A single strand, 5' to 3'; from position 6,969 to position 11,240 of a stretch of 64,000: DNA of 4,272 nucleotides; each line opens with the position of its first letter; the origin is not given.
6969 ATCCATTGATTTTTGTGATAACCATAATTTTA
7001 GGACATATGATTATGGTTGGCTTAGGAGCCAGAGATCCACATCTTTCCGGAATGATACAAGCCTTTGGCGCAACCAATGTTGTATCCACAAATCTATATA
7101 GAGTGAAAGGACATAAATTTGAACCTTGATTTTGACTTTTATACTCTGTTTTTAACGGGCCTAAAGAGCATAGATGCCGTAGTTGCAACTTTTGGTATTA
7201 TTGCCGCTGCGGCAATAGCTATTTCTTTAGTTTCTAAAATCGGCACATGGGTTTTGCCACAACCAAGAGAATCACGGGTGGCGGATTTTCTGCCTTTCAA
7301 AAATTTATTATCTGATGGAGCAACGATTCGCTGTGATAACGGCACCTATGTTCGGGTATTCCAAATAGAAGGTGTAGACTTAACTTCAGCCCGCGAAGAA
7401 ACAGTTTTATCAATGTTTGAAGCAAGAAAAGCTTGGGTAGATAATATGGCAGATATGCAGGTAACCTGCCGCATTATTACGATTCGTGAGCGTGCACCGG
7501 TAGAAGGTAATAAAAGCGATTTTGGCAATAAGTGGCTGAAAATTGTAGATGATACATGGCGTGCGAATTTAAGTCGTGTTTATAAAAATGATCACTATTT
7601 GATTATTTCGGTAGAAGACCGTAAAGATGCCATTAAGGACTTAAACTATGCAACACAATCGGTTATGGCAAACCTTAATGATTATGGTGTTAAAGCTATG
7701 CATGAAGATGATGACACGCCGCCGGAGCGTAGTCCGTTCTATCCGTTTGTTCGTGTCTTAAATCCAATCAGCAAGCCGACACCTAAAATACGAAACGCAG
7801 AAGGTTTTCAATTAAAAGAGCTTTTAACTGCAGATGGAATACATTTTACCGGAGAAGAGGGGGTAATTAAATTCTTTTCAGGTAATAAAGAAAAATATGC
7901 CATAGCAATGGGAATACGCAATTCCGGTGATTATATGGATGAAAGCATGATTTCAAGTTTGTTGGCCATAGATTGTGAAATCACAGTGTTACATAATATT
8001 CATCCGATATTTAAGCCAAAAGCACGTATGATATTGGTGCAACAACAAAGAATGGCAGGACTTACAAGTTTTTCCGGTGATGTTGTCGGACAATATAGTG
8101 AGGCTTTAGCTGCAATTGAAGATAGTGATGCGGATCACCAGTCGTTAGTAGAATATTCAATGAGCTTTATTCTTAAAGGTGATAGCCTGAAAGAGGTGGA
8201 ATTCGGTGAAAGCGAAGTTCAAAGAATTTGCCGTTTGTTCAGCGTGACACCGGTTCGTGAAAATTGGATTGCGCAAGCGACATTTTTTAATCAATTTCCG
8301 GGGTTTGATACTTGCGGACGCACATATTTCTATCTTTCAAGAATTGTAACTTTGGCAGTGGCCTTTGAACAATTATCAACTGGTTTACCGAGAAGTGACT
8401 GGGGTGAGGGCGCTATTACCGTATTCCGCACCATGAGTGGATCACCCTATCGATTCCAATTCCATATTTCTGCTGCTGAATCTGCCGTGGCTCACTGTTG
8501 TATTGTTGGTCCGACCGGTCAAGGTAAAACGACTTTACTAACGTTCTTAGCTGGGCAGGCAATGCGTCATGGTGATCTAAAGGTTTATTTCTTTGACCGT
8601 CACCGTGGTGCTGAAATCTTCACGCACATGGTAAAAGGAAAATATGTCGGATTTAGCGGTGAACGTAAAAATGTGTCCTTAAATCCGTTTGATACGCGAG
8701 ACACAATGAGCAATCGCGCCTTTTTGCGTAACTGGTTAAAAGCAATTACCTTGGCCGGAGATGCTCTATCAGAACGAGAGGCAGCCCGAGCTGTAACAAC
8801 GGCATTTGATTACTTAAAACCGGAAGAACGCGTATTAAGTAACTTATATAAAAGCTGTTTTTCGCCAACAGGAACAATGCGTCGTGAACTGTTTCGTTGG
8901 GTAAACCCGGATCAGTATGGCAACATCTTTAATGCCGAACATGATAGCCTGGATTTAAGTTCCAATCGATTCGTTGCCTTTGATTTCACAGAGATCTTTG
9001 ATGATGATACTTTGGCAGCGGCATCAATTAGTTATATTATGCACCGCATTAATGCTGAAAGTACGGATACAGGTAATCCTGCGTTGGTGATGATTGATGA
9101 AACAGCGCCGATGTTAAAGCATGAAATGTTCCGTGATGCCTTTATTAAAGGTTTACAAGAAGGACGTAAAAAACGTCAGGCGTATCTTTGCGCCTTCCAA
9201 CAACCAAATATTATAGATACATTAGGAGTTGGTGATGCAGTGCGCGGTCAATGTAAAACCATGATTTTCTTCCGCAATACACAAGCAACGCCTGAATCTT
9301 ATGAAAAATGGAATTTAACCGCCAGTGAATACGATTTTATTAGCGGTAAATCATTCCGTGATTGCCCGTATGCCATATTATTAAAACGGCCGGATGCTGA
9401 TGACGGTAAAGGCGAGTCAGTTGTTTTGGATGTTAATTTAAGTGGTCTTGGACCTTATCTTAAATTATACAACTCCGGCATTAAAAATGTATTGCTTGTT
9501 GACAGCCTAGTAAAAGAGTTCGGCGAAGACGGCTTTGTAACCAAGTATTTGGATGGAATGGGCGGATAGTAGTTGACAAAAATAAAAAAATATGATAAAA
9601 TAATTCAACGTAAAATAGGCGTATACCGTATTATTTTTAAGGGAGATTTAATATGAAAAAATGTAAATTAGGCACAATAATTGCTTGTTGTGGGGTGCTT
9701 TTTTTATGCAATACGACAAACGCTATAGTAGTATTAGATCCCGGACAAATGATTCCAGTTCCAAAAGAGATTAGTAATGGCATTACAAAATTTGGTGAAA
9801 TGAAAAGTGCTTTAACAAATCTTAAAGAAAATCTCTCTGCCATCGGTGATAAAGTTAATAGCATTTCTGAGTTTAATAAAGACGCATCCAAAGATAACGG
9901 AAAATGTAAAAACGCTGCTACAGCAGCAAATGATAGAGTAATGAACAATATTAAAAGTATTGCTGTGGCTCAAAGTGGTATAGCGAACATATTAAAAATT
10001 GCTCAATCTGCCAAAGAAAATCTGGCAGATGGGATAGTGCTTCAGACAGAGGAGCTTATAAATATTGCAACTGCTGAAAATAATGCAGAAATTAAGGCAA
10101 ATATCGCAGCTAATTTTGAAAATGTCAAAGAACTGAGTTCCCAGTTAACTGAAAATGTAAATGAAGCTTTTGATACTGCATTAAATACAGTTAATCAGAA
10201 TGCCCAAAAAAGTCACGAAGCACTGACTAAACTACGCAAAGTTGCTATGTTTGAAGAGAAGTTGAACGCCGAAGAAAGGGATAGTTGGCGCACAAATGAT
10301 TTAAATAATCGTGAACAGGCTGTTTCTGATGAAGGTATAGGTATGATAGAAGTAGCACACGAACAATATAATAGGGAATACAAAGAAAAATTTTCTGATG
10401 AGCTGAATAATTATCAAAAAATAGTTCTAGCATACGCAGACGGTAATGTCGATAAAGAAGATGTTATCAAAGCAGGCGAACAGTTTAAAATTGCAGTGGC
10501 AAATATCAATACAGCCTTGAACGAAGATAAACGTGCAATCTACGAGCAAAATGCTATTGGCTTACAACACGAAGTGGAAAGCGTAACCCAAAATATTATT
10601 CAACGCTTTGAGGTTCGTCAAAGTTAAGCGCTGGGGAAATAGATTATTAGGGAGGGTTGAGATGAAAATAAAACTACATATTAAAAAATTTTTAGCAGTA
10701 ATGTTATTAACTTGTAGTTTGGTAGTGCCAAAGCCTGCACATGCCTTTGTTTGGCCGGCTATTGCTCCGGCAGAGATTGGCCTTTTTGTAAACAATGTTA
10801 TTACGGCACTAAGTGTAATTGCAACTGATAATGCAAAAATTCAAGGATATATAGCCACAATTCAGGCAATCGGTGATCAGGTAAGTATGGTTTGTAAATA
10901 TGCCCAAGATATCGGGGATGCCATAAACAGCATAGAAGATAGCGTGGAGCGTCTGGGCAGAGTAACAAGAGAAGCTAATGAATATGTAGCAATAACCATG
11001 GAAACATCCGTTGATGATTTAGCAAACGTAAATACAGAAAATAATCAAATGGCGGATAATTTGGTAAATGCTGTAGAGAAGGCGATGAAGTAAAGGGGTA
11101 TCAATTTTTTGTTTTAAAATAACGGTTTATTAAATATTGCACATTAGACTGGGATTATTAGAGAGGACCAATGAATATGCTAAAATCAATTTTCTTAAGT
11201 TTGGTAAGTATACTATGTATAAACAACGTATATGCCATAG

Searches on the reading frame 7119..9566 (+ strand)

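Call 6: search_protein_families(library=pfam, proteins=[window:7119-9566:+], max_evalue=0.01)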
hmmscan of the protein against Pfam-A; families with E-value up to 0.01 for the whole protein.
window:7119-9566:+ (816 aa): 8 families
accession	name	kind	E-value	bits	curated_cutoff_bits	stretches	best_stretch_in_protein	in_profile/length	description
PF03135.19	CagE_TrbE_VirB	-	7.8e-11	42.8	21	1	223-396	30-198/204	CagE, TrbE, VirB family, component of type IV transporter system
PF13401.12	AAA_22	-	9.5e-05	23.2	27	0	459-560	7-76/130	AAA domain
PF19044.6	P-loop_TraG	-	0.00026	20.2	25.8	0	460-533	32-103/413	TraG P-loop domain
PF01695.23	IstB_IS21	-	0.0015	18.5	24.1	0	461-495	96-129/238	IstB-like ATP binding protein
PF25199.1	nSTAND_NTPase5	-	0.002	18.4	34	1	454-496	38-80/145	Novel STAND NTPase 5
PF01580.24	FtsK_SpoIIIE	-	0.0035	17.3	24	1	425-484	12-67/221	FtsK/SpoIIIE family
PF10412.15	TrwB_AAD_bind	-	0.0051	16.2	20.5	0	455-527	13-74/387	Type IV secretion-system coupling protein DNA-binding domain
PF00005.33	ABC_tran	-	0.0054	17.8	25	0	460-486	14-41/137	ABC transporter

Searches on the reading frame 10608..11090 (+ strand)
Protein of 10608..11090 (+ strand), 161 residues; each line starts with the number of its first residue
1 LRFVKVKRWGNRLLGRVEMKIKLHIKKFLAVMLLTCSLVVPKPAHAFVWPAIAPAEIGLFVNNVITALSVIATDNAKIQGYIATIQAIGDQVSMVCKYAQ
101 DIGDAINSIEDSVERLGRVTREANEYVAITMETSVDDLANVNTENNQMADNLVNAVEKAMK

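Call 6: search_protein_families(library=pfam, proteins=[window:10608-11090:+], max_evalue=0.01)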
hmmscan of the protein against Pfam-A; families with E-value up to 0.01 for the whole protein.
window:10608-11090:+ (161 aa): 2 families
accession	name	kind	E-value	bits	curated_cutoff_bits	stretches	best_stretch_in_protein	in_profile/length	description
PF15349.11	DCA16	-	0.0025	17.9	27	1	19-113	83-173/216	DDB1- and CUL4-associated factor 16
PF08702.15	Fib_alpha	-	0.0088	16.7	29.9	0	95-157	26-87/143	Fibrinogen alpha/beta chain family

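Call 23: search_protein_families(library=ncbifam, proteins=[window:10608-11090:+], max_evalue=0.01)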
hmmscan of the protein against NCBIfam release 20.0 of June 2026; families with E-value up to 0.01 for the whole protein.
window:10608-11090:+ (161 aa): 1 family
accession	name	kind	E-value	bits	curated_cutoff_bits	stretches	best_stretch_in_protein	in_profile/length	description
NF040788.1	S-lay_SlaB_Mtsph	equivalog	0.0096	14.9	700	0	57-148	289-379/416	S-layer protein SlaB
